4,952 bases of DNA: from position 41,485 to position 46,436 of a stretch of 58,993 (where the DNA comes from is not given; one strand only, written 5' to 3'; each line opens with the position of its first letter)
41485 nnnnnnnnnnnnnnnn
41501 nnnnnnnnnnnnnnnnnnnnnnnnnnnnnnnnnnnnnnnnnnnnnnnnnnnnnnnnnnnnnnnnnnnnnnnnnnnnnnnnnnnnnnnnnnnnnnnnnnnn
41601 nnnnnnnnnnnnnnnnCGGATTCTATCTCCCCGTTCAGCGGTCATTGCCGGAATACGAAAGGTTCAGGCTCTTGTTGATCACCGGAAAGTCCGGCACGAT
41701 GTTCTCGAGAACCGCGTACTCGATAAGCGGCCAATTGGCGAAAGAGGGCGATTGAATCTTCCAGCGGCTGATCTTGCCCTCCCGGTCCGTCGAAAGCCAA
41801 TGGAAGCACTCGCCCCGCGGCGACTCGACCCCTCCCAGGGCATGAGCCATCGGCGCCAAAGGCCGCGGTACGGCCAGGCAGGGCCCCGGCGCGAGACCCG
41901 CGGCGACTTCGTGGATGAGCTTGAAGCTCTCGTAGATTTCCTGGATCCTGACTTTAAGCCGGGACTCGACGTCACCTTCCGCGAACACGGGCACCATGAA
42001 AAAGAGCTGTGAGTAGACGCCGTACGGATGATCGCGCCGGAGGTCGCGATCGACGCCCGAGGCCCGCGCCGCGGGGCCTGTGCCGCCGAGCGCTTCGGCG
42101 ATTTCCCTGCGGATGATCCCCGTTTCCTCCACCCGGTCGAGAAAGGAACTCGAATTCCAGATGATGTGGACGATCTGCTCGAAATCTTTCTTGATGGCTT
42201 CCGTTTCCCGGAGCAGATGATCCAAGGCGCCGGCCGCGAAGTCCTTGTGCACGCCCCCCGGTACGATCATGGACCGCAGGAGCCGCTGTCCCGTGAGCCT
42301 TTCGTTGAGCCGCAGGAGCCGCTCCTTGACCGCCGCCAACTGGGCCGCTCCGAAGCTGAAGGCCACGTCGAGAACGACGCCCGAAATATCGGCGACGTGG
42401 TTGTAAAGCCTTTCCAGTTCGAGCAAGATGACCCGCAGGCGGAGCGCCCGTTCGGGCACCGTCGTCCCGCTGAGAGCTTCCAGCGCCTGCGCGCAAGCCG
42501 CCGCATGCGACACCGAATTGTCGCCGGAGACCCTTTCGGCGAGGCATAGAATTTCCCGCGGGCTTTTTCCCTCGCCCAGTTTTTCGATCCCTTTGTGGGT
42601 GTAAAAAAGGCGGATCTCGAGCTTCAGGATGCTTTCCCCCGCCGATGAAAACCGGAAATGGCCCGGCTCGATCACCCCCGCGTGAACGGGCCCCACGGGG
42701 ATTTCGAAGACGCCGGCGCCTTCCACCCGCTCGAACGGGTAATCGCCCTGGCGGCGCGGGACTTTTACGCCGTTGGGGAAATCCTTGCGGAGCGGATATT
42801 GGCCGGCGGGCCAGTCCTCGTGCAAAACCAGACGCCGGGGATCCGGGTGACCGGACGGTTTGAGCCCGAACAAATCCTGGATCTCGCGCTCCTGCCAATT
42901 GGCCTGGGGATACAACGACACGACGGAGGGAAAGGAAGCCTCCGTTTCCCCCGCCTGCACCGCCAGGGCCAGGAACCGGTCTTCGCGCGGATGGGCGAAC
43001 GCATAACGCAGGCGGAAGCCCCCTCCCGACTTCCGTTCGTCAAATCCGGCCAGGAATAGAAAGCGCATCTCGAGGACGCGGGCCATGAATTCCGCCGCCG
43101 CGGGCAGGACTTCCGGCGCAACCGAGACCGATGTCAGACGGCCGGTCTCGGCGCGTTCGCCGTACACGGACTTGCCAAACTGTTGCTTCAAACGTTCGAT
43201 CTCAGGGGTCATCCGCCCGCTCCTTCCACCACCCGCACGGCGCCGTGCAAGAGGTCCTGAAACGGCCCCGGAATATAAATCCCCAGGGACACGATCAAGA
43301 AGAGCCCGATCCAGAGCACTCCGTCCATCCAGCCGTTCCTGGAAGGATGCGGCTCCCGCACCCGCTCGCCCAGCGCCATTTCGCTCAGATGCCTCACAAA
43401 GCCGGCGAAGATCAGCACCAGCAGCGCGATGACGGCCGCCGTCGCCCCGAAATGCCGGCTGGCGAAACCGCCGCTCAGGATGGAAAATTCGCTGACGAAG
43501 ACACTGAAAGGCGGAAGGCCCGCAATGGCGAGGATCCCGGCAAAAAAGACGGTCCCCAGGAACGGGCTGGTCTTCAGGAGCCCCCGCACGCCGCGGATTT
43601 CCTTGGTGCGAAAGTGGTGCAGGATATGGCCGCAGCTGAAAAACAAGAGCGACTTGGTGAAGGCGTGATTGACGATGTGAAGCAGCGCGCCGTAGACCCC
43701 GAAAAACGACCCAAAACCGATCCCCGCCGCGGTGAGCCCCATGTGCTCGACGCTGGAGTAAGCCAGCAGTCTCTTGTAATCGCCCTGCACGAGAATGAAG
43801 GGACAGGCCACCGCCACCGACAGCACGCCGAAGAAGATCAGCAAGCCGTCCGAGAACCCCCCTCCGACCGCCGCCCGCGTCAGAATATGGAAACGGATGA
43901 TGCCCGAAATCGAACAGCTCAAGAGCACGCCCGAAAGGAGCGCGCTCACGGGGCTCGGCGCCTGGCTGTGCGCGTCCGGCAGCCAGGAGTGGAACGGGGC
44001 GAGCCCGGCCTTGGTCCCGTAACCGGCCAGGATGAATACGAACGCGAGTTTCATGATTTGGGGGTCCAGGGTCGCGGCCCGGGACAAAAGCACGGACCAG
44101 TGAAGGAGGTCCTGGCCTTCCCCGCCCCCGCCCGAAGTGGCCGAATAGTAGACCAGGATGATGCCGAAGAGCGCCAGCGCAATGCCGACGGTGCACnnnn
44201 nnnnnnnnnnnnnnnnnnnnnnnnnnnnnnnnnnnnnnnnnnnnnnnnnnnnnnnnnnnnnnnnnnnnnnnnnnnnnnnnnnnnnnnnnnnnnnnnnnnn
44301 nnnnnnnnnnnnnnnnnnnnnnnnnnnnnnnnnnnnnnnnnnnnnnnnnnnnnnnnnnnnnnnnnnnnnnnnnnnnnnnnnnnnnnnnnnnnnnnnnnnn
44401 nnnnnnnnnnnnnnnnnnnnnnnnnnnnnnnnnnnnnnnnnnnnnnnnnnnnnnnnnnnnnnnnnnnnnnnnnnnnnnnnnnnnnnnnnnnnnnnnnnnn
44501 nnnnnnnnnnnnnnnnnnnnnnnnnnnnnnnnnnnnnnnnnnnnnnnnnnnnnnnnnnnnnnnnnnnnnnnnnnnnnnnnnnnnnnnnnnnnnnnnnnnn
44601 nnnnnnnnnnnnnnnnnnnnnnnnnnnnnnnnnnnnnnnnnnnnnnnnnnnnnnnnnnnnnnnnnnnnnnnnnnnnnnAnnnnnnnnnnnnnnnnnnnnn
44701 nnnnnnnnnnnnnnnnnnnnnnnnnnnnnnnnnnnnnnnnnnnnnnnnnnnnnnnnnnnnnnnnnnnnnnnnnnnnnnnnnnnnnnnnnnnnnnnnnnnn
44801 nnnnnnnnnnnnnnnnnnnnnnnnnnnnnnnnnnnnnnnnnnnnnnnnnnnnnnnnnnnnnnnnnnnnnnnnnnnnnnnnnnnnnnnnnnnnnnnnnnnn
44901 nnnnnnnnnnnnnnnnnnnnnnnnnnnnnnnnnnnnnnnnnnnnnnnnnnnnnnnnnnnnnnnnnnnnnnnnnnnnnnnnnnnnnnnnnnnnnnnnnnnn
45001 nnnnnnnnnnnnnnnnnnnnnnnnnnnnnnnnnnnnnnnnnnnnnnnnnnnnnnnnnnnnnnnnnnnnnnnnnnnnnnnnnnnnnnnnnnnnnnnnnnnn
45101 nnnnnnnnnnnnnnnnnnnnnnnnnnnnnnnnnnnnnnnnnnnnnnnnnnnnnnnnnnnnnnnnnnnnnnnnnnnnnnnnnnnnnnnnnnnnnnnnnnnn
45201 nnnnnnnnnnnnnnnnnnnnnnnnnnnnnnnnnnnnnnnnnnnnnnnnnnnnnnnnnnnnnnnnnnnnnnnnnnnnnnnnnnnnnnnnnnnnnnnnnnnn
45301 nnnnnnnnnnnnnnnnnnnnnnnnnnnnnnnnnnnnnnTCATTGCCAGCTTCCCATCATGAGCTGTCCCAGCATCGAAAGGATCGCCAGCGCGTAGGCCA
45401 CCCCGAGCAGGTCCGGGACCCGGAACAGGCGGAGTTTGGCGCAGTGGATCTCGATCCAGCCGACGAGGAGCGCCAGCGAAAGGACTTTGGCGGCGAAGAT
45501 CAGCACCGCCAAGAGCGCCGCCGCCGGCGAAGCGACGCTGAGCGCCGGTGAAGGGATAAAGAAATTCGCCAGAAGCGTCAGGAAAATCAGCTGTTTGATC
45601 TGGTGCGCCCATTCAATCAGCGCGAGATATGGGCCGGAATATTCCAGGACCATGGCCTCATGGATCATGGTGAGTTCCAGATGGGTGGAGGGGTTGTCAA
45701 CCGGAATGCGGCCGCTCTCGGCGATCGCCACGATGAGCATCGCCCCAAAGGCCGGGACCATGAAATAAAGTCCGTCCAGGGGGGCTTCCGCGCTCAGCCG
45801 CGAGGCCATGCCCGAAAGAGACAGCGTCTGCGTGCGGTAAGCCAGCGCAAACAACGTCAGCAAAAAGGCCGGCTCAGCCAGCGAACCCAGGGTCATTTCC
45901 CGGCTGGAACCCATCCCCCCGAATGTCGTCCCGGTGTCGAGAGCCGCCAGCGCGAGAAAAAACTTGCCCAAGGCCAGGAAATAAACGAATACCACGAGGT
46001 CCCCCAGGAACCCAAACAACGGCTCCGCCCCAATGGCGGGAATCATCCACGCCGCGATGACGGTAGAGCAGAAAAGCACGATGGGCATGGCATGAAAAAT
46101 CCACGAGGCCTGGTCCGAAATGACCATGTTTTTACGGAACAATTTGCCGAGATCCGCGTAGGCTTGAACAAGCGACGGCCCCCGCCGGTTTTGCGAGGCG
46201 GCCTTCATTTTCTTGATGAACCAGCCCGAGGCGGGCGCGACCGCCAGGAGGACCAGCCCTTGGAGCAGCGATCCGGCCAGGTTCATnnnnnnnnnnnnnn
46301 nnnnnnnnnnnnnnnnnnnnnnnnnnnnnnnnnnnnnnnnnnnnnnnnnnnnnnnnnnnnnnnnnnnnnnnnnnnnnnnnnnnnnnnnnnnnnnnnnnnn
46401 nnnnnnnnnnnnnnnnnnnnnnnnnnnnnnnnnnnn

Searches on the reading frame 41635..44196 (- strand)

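Call 14: search_protein_families(library=pfam, proteins=[window:41635-44196:-], max_evalue=0.001)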
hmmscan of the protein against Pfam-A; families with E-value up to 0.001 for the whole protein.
window:41635-44196:- (853 aa): 3 families
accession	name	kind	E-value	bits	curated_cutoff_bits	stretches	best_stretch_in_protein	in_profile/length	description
PF00346.24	Complex1_49kDa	-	2.2e-47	161.9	24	2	622-775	13-166/271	Respiratory-chain NADH dehydrogenase, 49 Kd subunit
PF00329.25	Complex1_30kDa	-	8e-27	94.7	22.5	1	357-474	1-119/124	Respiratory-chain NADH dehydrogenase, 30 Kd subunit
PF00374.24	NiFeSe_Hases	-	2e-07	30.8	25.8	1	535-601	1-67/508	Nickel-dependent hydrogenase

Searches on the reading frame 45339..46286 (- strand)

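Call 14: search_protein_families(library=pfam, proteins=[window:45339-46286:-], max_evalue=0.001)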
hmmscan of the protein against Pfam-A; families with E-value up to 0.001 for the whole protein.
window:45339-46286:- (315 aa): 1 family
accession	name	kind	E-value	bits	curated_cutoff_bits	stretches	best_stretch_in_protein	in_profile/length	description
PF00146.26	NADHdh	-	6.7e-39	134.5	27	1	11-294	9-282/298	NADH dehydrogenase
